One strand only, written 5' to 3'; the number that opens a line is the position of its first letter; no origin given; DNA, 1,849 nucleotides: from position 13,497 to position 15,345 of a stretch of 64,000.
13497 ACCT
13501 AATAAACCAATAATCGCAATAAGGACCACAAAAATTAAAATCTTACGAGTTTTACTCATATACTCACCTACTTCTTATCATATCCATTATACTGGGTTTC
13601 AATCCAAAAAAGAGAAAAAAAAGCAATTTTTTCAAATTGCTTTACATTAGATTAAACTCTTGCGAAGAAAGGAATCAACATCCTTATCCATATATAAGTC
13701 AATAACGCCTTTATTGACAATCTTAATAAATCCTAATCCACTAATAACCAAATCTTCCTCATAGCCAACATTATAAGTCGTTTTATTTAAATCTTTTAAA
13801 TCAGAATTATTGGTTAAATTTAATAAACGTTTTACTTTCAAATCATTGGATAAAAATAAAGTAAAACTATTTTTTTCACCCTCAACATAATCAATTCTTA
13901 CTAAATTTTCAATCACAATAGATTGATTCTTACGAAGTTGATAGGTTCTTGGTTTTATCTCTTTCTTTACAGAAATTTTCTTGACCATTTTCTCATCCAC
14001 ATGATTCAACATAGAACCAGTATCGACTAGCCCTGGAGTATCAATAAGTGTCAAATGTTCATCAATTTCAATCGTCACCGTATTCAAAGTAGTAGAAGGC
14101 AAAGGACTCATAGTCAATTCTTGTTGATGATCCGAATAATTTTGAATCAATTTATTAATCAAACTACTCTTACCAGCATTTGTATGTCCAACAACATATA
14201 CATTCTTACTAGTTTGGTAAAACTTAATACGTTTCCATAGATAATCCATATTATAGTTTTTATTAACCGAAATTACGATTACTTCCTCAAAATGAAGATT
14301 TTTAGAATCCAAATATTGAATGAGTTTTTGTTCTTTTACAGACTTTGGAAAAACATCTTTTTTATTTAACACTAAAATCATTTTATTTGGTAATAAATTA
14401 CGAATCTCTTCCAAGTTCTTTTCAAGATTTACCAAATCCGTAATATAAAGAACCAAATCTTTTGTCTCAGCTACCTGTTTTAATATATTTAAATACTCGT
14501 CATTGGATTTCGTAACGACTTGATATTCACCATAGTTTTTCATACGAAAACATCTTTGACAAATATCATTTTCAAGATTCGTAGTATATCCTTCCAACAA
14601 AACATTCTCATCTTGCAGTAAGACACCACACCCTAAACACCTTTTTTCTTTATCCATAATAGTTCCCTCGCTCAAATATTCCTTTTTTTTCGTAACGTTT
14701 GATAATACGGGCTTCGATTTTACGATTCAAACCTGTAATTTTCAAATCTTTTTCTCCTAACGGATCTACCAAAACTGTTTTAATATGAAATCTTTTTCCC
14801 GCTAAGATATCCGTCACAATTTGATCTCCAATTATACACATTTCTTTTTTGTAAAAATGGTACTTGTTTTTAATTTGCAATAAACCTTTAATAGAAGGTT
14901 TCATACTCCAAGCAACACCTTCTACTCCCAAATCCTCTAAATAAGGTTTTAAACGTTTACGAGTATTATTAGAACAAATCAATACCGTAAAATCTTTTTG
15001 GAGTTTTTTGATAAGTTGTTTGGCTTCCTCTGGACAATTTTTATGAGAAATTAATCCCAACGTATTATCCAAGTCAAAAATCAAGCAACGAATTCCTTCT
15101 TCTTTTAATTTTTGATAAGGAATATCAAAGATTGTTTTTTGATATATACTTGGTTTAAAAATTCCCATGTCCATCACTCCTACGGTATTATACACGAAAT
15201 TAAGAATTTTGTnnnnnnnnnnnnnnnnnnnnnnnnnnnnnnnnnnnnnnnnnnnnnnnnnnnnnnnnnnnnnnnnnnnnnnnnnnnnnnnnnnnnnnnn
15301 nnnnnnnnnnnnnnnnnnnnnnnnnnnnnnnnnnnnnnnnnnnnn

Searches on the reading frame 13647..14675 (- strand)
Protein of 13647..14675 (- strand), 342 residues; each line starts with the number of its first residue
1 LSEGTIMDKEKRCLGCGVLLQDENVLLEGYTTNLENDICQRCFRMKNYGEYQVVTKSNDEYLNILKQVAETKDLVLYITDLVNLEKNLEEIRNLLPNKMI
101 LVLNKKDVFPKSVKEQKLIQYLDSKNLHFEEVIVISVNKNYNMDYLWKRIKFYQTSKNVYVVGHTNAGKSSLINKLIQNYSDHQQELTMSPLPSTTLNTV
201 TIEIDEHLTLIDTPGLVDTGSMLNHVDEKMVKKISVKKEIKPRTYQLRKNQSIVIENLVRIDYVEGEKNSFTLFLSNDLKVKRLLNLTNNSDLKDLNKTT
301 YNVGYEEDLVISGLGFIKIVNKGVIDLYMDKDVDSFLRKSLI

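Call 78: search_protein_families(library=pfam, proteins=[window:13647-14675:-], max_evalue=0.00001)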
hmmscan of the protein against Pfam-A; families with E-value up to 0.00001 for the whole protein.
window:13647-14675:- (342 aa): 6 families
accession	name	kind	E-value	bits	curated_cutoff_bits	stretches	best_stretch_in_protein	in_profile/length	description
PF01926.29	MMR_HSR1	-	6.6e-16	58.9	21.9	1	159-226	2-57/113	50S ribosome-binding GTPase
PF03193.22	RsgA_GTPase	-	1.2e-10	41.9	30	1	98-218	55-170/174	RsgA GTPase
PF21516.2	YqeH-like_C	-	2.2e-08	34.9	27.7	1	290-341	42-95/95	YqeH-like, C-terminal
PF02421.24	FeoB_N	-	5.1e-08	33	27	0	158-237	2-76/156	Ferrous iron transport protein B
PF04548.22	AIG1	-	1.1e-06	28.6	27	1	158-238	2-81/212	AIG1 family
PF00350.29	Dynamin_N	-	5.8e-06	26.9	27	0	159-179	1-21/168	Dynamin family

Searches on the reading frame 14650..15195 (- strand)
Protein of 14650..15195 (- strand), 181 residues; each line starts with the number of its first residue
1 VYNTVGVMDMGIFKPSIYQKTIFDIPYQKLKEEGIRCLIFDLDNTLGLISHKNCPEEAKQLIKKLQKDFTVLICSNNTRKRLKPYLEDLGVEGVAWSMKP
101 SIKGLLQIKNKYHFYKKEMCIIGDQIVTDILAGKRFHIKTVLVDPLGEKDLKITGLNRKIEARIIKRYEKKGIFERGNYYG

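Call 78: search_protein_families(library=pfam, proteins=[window:14650-15195:-], max_evalue=0.00001)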
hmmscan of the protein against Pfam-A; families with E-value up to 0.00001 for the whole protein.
window:14650-15195:- (181 aa): 5 families
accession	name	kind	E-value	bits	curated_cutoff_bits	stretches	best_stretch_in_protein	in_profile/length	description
PF09419.16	PGP_phosphatase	-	4.6e-10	39.8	20.4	1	10-77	14-86/168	Mitochondrial PGP phosphatase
PF00702.32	Hydrolase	-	1.4e-08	35.8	26.4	1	56-136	101-190/191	haloacid dehalogenase-like hydrolase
PF13419.12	HAD_2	-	2.5e-07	31.4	23.8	1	56-143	82-178/178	Haloacid dehalogenase-like hydrolase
PF13242.12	Hydrolase_like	-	4.2e-07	30.2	22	1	99-143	4-48/75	HAD-hyrolase-like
PF08282.18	Hydrolase_3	-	1.2e-06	28.9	20.9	1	38-94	1-57/255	haloacid dehalogenase-like hydrolase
